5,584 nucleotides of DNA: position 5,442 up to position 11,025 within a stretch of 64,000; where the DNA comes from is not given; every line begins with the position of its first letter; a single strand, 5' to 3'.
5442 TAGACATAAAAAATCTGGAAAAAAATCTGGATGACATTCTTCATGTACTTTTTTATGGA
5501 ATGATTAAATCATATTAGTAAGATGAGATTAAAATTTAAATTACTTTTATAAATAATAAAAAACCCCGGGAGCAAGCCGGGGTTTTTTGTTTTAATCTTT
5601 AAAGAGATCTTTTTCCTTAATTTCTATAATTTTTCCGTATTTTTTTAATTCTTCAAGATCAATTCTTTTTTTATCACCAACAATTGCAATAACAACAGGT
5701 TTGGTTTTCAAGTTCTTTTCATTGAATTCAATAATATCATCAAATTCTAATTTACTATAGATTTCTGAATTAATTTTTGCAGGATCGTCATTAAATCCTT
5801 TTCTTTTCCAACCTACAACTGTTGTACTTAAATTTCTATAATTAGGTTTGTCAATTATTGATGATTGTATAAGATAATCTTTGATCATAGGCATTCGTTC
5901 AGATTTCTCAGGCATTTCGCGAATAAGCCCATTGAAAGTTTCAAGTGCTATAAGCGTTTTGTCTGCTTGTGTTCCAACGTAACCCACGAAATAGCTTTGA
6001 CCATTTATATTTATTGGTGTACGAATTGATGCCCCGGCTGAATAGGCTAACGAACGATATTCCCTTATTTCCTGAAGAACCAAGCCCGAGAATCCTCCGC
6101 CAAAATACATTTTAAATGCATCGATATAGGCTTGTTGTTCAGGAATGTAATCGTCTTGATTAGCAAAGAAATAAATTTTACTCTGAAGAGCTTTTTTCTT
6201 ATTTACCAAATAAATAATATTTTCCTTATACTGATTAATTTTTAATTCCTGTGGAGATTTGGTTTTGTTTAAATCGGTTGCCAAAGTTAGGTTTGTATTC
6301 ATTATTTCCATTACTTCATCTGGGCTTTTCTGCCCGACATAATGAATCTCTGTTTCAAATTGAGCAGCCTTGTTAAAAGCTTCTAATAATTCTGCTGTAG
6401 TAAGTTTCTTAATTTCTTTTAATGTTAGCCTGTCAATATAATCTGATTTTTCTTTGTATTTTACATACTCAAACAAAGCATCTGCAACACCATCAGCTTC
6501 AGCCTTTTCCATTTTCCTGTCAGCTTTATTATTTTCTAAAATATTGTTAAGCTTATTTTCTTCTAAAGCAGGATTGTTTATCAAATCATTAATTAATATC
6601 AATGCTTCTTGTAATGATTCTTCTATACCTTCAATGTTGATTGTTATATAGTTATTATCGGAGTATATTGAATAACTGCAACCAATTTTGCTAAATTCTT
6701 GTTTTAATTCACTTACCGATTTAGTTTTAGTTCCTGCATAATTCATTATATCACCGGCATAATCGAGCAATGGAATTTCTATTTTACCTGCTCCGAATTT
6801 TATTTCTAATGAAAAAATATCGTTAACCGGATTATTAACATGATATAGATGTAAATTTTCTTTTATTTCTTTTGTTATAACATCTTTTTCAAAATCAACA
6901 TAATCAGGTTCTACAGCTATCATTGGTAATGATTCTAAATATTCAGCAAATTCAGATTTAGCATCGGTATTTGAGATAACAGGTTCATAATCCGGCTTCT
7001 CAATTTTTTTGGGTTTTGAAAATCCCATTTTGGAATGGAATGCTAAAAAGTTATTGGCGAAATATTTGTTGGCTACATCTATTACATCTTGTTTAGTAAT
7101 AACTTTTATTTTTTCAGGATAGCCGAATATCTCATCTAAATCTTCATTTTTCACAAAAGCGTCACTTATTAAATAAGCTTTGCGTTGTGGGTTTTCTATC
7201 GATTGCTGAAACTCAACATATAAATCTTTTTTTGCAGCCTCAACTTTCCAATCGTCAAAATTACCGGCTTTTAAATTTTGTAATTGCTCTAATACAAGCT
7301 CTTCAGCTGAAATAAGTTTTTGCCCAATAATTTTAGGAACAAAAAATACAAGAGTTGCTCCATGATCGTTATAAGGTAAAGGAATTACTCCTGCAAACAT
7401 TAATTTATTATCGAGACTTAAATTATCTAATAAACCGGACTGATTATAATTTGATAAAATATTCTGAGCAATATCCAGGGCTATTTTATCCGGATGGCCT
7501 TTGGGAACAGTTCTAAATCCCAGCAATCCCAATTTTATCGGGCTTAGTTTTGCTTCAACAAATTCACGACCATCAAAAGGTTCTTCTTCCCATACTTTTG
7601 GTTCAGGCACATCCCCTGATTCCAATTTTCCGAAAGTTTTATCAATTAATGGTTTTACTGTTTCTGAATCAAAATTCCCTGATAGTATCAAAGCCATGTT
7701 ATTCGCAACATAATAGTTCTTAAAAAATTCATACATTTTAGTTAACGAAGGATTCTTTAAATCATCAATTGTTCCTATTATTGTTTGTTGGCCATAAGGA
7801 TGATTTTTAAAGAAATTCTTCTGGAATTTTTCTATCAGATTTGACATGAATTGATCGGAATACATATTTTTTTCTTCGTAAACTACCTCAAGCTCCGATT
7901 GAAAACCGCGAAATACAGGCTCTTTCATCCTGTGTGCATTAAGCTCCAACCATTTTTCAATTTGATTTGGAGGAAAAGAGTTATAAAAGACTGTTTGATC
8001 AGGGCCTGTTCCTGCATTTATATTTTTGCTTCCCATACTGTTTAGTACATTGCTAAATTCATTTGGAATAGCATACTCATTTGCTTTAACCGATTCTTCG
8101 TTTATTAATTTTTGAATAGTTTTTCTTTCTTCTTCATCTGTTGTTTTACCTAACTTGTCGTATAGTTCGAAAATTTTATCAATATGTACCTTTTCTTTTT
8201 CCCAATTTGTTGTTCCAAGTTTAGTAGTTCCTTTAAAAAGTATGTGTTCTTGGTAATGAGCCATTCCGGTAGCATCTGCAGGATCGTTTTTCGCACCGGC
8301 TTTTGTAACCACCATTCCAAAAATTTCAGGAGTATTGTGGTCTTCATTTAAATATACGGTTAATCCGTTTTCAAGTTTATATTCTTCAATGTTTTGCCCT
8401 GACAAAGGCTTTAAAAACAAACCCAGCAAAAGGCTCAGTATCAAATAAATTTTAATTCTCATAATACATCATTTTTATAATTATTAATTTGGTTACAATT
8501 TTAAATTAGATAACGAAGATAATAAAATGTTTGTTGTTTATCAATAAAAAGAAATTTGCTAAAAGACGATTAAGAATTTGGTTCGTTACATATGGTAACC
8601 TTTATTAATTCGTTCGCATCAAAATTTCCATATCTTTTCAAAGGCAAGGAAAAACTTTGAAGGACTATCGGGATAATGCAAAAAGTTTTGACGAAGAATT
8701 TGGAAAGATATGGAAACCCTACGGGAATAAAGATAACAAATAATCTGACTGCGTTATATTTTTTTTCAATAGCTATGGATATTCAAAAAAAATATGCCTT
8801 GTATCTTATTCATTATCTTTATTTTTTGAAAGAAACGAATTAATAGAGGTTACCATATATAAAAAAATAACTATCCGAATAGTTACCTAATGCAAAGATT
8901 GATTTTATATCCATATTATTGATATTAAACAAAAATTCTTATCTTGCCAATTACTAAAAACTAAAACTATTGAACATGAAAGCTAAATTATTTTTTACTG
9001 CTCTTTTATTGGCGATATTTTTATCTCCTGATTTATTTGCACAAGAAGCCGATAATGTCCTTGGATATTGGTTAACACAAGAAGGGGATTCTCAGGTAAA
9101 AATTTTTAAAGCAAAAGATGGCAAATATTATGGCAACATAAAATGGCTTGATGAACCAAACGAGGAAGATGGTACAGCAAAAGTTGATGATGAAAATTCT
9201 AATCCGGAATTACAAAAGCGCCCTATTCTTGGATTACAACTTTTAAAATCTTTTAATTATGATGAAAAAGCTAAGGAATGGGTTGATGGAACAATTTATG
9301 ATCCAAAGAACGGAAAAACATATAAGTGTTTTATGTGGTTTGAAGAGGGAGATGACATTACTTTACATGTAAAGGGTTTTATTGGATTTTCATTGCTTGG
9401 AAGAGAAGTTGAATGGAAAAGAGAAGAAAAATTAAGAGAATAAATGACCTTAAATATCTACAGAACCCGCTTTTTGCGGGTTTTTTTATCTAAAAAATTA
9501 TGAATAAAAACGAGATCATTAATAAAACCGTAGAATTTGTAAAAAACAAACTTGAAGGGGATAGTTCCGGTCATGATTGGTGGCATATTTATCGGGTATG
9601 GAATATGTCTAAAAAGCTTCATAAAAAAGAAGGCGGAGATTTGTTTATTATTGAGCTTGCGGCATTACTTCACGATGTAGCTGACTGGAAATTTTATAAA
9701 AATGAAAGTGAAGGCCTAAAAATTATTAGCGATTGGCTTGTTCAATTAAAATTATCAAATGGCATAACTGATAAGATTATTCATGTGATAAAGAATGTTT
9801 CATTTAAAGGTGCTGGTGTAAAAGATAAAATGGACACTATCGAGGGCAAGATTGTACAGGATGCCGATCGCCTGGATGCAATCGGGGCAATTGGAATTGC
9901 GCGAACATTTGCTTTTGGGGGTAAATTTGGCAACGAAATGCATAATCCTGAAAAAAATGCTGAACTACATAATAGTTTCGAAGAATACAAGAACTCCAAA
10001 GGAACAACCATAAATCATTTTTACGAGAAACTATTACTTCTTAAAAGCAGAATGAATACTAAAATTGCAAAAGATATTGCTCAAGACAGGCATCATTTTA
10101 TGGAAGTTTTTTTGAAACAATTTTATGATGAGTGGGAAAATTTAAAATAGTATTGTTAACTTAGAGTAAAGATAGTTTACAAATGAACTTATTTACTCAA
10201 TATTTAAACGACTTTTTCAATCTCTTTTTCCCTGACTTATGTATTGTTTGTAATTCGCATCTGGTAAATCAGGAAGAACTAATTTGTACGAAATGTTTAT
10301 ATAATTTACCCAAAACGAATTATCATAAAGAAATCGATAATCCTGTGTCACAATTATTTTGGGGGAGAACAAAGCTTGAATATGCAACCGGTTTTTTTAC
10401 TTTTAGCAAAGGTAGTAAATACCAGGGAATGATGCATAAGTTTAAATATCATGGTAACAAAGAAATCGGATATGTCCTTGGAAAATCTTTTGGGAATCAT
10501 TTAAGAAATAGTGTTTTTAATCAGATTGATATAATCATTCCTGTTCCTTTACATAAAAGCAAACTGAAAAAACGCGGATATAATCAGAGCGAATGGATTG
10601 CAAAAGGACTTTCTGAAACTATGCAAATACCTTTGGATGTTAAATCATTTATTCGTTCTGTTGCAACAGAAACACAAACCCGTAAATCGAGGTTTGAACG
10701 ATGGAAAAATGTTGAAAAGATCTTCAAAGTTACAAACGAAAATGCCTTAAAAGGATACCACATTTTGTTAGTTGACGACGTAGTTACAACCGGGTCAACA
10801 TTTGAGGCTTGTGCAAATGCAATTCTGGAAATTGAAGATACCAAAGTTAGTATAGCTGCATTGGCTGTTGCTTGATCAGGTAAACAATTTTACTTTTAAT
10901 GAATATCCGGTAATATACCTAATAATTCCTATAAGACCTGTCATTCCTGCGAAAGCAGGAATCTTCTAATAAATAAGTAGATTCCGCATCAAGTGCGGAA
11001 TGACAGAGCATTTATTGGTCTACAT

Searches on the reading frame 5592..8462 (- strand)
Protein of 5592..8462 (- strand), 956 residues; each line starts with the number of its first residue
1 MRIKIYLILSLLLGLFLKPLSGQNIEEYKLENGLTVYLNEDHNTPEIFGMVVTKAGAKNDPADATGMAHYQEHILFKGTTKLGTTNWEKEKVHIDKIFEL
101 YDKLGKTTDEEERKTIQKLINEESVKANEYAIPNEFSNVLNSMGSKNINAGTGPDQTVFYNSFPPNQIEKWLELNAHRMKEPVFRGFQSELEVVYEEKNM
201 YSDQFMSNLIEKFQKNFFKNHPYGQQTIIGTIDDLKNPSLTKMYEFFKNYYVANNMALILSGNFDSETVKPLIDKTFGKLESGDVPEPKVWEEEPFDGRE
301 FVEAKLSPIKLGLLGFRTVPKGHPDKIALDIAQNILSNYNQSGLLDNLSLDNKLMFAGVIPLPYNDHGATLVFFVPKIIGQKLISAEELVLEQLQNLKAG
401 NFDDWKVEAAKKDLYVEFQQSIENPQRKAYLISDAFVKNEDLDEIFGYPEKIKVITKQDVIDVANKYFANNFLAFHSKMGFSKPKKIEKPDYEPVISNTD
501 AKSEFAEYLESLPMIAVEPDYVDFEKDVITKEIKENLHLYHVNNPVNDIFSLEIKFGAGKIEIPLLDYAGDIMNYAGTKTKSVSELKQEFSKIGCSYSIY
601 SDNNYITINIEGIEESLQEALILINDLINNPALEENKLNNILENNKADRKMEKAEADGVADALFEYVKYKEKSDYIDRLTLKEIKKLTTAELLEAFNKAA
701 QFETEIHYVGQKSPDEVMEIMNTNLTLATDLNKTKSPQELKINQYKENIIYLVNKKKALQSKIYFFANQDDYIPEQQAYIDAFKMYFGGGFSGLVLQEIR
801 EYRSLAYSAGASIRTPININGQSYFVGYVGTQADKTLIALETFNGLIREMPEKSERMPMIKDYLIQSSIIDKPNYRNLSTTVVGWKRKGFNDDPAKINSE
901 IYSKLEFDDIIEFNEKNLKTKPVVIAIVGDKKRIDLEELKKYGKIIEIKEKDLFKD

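Call 31: search_protein_families(library=pfam, proteins=[window:5592-8462:-], max_evalue=0.000001)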
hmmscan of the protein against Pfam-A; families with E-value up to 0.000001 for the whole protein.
window:5592-8462:- (956 aa): 2 families
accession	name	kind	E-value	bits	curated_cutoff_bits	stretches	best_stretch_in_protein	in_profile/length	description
PF05193.26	Peptidase_M16_C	-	4e-32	112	23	1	240-412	4-179/181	Peptidase M16 inactive domain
PF00675.25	Peptidase_M16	-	7.7e-21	75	22.3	0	573-654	40-126/149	Insulinase (Peptidase family M16)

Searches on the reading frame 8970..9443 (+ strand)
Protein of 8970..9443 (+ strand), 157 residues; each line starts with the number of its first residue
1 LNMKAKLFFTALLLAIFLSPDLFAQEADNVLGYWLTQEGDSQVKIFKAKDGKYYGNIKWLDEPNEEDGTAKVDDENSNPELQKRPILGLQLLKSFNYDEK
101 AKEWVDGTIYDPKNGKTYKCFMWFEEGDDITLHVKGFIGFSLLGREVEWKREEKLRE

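Call 31: search_protein_families(library=pfam, proteins=[window:8970-9443:+], max_evalue=0.000001)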
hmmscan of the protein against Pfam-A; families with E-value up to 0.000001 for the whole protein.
window:8970-9443:+ (157 aa): 1 family
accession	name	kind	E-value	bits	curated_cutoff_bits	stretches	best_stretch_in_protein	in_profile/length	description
PF09917.15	DUF2147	-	1.5e-32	113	27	1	32-151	1-112/112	Uncharacterized protein conserved in bacteria (DUF2147)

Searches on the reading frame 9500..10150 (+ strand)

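Call 31: search_protein_families(library=pfam, proteins=[window:9500-10150:+], max_evalue=0.000001)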
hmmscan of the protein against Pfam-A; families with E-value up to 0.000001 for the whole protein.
window:9500-10150:+ (216 aa): 1 family
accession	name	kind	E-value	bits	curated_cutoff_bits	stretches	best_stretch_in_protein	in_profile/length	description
PF01966.28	HD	-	9.9e-13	48.8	22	1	29-127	4-115/116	HD domain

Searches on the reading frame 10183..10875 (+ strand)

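Call 31: search_protein_families(library=pfam, proteins=[window:10183-10875:+], max_evalue=0.000001)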
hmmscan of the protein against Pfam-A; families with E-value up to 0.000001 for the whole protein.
window:10183-10875:+ (230 aa): 1 family
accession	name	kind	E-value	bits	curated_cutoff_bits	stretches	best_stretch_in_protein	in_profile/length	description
PF00156.33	Pribosyltran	-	8.9e-07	28.8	26.3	0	154-227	60-123/158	Phosphoribosyl transferase domain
